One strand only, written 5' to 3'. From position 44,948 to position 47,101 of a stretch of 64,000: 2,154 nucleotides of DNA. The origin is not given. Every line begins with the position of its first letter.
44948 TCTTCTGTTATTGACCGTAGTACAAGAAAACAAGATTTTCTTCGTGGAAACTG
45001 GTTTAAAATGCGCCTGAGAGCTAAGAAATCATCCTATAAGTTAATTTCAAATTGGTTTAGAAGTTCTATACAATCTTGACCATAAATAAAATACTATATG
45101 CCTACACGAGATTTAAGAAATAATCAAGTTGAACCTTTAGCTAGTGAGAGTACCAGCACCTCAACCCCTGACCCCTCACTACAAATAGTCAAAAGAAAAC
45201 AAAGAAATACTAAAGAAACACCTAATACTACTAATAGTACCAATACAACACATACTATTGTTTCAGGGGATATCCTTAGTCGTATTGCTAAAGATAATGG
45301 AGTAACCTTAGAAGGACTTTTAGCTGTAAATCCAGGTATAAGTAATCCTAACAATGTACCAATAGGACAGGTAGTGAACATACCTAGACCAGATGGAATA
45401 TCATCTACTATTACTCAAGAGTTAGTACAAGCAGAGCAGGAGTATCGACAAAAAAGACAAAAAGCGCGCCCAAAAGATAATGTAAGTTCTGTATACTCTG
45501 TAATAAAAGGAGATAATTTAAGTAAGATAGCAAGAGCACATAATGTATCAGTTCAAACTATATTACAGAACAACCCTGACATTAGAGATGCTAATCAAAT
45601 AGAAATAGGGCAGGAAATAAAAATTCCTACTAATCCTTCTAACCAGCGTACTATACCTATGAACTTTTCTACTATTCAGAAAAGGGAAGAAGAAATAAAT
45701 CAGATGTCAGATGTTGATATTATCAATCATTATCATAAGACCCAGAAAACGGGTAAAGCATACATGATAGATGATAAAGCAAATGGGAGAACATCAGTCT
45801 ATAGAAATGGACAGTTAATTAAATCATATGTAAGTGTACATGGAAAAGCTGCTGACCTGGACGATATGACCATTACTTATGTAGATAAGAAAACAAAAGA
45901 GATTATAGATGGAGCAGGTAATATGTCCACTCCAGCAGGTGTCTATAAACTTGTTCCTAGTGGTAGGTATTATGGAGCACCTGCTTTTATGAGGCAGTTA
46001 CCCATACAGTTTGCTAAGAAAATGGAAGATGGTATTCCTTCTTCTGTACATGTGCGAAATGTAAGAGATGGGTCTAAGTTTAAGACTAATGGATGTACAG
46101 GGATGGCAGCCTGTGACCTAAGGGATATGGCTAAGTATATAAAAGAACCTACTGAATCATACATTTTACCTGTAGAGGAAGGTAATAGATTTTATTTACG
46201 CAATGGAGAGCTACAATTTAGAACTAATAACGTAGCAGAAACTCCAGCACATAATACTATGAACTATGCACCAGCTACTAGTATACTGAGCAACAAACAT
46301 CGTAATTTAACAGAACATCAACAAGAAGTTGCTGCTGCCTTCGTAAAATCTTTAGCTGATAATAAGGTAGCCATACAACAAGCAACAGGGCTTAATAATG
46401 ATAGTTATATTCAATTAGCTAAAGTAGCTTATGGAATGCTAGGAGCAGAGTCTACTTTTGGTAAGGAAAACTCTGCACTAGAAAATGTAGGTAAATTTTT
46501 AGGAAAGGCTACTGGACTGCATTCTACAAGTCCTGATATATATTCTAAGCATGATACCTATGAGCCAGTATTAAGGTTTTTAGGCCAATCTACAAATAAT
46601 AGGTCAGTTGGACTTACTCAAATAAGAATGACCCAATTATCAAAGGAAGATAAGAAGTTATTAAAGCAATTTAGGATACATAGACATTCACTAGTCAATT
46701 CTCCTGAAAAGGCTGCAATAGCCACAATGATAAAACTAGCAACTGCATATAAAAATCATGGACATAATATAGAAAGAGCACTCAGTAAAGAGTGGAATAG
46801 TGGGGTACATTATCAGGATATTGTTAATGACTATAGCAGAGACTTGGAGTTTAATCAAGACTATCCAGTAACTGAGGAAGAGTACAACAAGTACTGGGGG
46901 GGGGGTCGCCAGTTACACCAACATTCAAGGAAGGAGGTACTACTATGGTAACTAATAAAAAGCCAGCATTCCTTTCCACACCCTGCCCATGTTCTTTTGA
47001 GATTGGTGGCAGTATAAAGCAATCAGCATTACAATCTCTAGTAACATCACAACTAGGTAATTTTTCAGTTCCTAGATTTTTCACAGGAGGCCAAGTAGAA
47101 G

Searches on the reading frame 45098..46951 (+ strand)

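Call 66: search_protein_families(library=pfam, proteins=[window:45098-46951:+], max_evalue=0.01)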
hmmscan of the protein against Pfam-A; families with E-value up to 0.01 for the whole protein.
window:45098-46951:+ (617 aa): 4 families
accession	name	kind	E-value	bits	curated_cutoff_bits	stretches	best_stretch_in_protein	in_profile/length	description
PF01476.26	LysM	-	8.8e-25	86.8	20.9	2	133-177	1-43/43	LysM domain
PF03734.19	YkuD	-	0.00014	22.9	23.4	1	226-352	7-142/146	L,D-transpeptidase catalytic domain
PF23577.1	LysM_RLK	-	0.0021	18.5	27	0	135-162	5-32/44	LysM domain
PF23473.1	LysM3_LYK4_5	-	0.0035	17.8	29.3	0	133-159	5-31/48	LYK4/5 LysM3 domain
